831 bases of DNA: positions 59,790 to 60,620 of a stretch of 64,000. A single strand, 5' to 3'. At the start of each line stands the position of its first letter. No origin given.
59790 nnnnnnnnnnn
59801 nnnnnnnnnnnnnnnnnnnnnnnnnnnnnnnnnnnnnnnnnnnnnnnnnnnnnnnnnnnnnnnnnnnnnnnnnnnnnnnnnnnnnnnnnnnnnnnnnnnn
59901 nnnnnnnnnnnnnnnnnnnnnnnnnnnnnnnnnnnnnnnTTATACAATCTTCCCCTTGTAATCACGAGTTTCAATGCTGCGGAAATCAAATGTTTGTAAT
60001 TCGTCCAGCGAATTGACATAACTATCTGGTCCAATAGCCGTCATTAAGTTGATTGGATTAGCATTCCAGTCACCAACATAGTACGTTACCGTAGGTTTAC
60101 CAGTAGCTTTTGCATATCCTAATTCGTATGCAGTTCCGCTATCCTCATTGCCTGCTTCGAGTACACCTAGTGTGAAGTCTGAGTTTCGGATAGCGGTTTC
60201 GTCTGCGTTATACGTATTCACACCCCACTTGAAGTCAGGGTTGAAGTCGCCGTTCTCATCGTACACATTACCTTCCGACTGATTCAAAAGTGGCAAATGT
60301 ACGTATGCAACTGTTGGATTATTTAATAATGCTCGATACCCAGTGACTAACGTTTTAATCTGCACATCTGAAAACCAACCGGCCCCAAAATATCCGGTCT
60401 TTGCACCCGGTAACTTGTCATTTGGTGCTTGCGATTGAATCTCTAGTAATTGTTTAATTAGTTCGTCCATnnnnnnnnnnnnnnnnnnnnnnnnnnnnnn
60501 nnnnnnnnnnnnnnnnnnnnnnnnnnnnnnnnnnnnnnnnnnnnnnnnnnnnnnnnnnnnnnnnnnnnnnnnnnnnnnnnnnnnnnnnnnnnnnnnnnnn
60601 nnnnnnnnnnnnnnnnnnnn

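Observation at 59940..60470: Phage-encoded nucleoside 2-deoxyribosyltransferase together with dNK, TK and PnuC: an unusually complete salvage set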

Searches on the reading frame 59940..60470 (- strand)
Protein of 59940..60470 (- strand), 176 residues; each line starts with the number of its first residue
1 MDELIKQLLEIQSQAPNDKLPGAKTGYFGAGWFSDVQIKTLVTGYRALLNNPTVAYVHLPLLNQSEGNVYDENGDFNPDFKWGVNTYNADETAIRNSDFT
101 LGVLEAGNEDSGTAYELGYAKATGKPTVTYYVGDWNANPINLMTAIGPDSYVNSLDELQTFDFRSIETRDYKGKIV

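Call 4: search_protein_families(library=pfam, proteins=[window:59940-60470:-], max_evalue=0.01)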
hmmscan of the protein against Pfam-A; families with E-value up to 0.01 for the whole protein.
window:59940-60470:- (176 aa): 1 family
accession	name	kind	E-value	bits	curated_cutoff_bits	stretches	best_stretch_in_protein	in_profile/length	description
PF05014.21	Nuc_deoxyrib_tr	-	5.8e-15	55.9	28.8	1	27-132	2-98/117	Nucleoside 2-deoxyribosyltransferase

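Call 5: search_protein_families(library=phrogs, proteins=[window:59940-60470:-], max_evalue=0.001)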
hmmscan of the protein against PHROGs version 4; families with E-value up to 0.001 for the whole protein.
window:59940-60470:- (176 aa): 1 family
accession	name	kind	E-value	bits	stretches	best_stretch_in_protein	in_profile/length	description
phrog_7995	-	DNA, RNA and nucleotide metabolism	1.2e-32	114.5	1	23-176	21-178/336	nucleoside deoxyribosyltransferase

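Call 6: search_protein_families(library=ncbifam, proteins=[window:59940-60470:-], max_evalue=0.01)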
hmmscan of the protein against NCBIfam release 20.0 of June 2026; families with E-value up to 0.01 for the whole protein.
window:59940-60470:- (176 aa): 0 families

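Call 8: search_dna_similar(query=window:59940-60470:-, collection=phages, mode=protein, max_rows=60, rows=spread)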
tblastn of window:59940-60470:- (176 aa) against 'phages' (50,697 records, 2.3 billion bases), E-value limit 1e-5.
Records with a match: 44; places in all: 44; records where one place covers at least 80% of the query: 39.
Best place of each record, by identity: <60% 44.
By first word of the organism name: Lactobacillus 26; Enterococcus 12; Leuconostoc 1; Lactiplantibacillus 1; Aerococcus 1; Weissella 1; Levilactobacillus 1; Listeria 1.
By host as written in the record: Lactobacillus plantarum 9; Lactobacillus brevis 7; - 6; Enterococcus faecalis ATCC 700802 / V583 4; Lactobacillus plantarum ATCC 8014 2; Lactobacillus delbrueckii subsp. lactis 2; Lactobacillus plantarum PA106 2; Enterococcus 2; and 10 more.
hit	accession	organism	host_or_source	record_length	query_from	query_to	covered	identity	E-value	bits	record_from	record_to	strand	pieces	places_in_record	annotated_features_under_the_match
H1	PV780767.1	Leuconostoc phage phiLM33_01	Leuconostoc mesenteroides WIKIM 33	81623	19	176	90%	43.0%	8e-39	145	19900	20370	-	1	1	nucleoside deoxyribosyltransferase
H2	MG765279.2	Lactobacillus phage Semele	Lactobacillus plantarum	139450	10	175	94%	33.3%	5e-20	92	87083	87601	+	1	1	nucleoside deoxyribosyltransferase | hypothetical protein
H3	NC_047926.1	Lactobacillus phage Semele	Lactobacillus plantarum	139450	10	175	94%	33.3%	5e-20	92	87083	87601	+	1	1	nucleoside deoxyribosyltransferase | hypothetical protein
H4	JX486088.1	Lactobacillus phage ATCC 8014-B2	Lactobacillus plantarum ATCC 8014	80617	19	175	89%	35.2%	2e-19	90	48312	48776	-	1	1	nucleoside deoxyribosyltransferase | glutaredoxin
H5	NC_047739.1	Lactobacillus phage ATCC 8014-B2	Lactobacillus plantarum ATCC 8014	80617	19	175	89%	35.2%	2e-19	90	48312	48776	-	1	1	nucleoside deoxyribosyltransferase | thioredoxin domain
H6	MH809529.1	Lactobacillus phage Iacchus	Lactobacillus plantarum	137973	24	175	86%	34.6%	1e-19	91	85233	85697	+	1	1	nucleoside deoxyribosyltransferase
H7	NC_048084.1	Lactobacillus phage Iacchus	Lactobacillus plantarum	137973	24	175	86%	34.6%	1e-19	91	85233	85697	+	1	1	nucleoside deoxyribosyltransferase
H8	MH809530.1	Lactobacillus phage Dionysus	Lactobacillus plantarum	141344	24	175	86%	34.6%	1e-19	91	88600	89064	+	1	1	nucleoside deoxyribosyltransferase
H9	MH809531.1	Lactobacillus phage Bromius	Lactobacillus plantarum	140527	24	175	86%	34.6%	2e-19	90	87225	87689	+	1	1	nucleoside deoxyribosyltransferase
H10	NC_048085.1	Lactobacillus phage Bromius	Lactobacillus plantarum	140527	24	175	86%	34.6%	2e-19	90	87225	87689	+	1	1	nucleoside deoxyribosyltransferase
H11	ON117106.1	Lactiplantibacillus phage Gut-P1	Lactiplantibacillus plantarum ...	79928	19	175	89%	33.3%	6e-17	83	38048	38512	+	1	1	hypothetical protein (x2)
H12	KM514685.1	Lactobacillus phage Ldl1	Lactobacillus delbrueckii subsp. lactis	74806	24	175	86%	34.4%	4e-16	81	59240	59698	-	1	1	nucleoside deoxyribosyltransferase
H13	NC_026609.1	Lactobacillus phage Ldl1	Lactobacillus delbrueckii subsp. lactis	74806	24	175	86%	34.4%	4e-16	81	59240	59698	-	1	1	nucleoside deoxyribosyltransferase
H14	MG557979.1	Lactobacillus phage Lpa804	Lactobacillus plantarum PA106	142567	24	175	86%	34.0%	3e-18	87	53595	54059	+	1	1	nucleoside deoxyribosyltransferase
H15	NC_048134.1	Lactobacillus phage Lpa804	Lactobacillus plantarum PA106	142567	24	175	86%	34.0%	3e-18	87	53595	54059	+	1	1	nucleoside deoxyribosyltransferase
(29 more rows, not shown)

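Call 15: search_solved_structures(query=window:59940-60470:-, max_evalue=0.01, show_alignments=3)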
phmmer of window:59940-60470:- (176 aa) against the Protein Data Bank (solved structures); distinct sequences matched with E-value up to 0.01: 6.
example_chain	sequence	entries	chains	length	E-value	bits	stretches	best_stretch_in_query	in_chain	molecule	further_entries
1f8x_A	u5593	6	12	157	4.1e-22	81.9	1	23-174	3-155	NUCLEOSIDE 2-DEOXYRIBOSYLTRANSFERASE | Nucleoside deoxyribosyltransferase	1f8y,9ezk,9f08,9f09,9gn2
9gn4_A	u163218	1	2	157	6.9e-21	77.9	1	24-174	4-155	Nucleoside deoxyribosyltransferase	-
4hx9_A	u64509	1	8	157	3.1e-19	72.6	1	23-174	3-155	Nucleoside deoxyribosyltransferase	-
1s2d_A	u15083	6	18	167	5.2e-08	36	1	27-159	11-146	Nucleoside 2-deoxyribosyltransferase | purine trans deoxyribosylase | Nucleoside deoxyribosyltransferase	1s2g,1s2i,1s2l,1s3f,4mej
6evs_A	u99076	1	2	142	3.9e-07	33.2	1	79-171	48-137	N-deoxyribosyltransferase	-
7o62_A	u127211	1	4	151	2e-06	30.8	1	62-129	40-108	Chains: A,B,C,D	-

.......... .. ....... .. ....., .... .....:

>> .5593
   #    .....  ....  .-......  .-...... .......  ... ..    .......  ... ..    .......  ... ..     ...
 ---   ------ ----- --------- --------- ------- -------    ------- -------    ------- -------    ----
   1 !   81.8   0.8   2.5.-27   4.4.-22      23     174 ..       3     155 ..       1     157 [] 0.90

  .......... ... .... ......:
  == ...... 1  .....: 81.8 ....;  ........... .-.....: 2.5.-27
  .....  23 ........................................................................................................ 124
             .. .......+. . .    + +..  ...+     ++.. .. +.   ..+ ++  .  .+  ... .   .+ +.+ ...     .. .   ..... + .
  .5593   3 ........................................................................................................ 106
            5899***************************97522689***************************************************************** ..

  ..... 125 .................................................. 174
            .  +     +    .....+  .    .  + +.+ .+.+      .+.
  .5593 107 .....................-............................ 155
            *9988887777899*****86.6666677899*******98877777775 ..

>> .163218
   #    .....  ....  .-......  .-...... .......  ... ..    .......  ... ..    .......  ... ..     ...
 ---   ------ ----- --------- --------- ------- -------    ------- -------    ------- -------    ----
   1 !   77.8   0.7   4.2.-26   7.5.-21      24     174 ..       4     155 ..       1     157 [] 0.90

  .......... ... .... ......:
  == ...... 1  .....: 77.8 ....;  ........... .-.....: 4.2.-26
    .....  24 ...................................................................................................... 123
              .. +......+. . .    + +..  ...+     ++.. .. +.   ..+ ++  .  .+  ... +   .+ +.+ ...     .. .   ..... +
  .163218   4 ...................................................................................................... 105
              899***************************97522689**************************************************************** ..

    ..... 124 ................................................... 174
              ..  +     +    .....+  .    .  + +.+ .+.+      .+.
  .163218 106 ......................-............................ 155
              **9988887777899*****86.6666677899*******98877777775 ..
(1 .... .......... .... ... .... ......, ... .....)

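Call 69: find_homologous_proteins(query=window:59940-60470:-, max_evalue=0.00001)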
Query window:59940-60470:- (176 aa): 10 proteins with E <= 0.00001 among 56 candidates.
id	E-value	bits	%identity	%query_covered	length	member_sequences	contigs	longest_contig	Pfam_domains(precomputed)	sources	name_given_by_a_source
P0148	3.7e-114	397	99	100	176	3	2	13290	PF05014.22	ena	-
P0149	3.5e-92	325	81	100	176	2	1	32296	PF05014.22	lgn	-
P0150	1.0e-70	255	66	100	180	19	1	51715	PF05014.22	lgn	-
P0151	4.2e-70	253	66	100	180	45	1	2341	PF05014.22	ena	-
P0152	4.4e-52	194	54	99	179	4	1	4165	PF05014.22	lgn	-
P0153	8.7e-50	187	56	89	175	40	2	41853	PF05014.22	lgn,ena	-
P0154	3.9e-49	185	55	89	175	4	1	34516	PF05014.22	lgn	-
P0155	7.0e-49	184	51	98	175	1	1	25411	PF05014.22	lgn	-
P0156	3.3e-48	182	50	99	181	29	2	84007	PF05014.22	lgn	-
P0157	7.3e-42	161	46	99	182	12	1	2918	PF05014.22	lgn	-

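Call 70: find_encoding_contigs(protein=P0150, flank=7000, max_places=1)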
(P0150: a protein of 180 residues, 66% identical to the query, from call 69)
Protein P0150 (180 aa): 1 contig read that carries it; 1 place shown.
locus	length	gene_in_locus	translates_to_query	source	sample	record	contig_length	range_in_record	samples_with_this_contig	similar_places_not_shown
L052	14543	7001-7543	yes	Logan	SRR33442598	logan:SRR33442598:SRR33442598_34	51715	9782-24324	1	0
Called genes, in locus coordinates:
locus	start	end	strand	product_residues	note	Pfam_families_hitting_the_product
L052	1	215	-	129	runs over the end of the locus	PF00359:PTS_EIIA_2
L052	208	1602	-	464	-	PF08279:HTH_11, PF05043:Mga, PF00874:PRD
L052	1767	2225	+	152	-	PF03793:PASTA (weak)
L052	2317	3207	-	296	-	PF00248:Aldo_ket_red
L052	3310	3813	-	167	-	PF01035:DNA_binding_1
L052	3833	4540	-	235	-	PF06338:ComK (faint)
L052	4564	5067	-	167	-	-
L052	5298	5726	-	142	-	PF02566:OsmC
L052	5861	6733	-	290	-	PF12849:PBP_like_2, PF01547:SBP_bac_1, PF13531:SBP_bac_11 (weak), PF12727:PBP_like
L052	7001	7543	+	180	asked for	PF05014:Nuc_deoxyrib_tr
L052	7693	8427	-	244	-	PF00392:GntR, PF07702:UTRA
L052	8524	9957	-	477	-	PF00232:Glyco_hydro_1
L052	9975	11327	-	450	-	PF02378:PTS_EIIC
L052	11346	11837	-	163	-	-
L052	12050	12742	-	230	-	PF00230:MIP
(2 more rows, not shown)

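Call 71: find_encoding_contigs(protein=P0156, flank=7000, max_places=1)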
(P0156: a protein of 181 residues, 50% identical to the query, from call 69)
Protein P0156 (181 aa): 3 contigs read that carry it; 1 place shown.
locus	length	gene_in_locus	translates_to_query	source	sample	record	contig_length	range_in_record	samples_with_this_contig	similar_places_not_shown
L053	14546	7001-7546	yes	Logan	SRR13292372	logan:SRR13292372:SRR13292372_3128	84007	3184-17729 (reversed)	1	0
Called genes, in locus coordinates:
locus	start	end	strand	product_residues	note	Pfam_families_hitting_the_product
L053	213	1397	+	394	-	PF12323:HTH_OrfB_IS605, PF01385:OrfB_IS605, PF07282:Cas12f1-like_TNB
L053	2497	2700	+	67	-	-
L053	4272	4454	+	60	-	-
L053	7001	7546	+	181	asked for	PF05014:Nuc_deoxyrib_tr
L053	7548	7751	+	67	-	-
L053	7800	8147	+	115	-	-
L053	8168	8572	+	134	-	-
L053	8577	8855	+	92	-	-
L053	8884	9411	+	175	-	-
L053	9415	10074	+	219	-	PF01027:Bax1-I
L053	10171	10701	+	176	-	-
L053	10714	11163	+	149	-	-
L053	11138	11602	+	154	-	-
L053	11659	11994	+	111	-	-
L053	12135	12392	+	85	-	-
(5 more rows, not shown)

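Call 72: find_encoding_contigs(protein=P0153, flank=7000, max_places=1)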
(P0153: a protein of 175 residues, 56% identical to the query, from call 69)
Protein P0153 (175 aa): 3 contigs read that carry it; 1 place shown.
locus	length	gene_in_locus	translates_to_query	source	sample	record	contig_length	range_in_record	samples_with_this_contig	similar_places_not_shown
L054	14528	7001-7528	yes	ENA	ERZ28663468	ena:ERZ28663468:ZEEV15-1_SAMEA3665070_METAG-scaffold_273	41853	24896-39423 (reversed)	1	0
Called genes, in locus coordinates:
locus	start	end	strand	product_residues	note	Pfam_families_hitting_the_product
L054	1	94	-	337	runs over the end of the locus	-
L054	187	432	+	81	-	-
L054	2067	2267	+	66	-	-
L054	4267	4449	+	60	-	-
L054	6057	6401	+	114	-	-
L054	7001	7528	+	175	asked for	PF05014:Nuc_deoxyrib_tr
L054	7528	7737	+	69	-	-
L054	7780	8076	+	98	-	-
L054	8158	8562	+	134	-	-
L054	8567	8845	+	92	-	-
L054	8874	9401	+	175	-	-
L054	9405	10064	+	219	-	PF01027:Bax1-I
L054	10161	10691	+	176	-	-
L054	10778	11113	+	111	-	-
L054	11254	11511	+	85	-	-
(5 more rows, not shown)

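Call 82: find_encoding_contigs(protein=P0148, flank=10000, max_places=2)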
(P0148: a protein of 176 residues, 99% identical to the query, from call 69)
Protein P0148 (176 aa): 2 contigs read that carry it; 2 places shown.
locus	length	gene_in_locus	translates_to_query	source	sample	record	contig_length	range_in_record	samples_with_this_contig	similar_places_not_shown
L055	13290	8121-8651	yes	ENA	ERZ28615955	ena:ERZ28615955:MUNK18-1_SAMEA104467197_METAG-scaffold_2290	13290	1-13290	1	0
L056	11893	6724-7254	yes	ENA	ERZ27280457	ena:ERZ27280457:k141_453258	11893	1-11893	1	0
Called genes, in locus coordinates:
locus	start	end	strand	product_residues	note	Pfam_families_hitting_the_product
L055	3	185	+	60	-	?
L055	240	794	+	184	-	PF18043:T4_Rnl2_C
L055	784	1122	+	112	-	-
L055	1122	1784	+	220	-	-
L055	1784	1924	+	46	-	PF08410:DUF1737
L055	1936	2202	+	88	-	-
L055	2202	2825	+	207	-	-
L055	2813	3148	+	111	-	-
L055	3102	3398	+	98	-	-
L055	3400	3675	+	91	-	-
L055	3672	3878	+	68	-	-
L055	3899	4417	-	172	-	PF01381:HTH_3, PF12844:HTH_19, PF13560:HTH_31 (weak)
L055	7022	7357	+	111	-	-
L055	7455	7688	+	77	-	-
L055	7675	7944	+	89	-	-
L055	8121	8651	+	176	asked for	PF05014:Nuc_deoxyrib_tr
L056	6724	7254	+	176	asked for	PF05014:Nuc_deoxyrib_tr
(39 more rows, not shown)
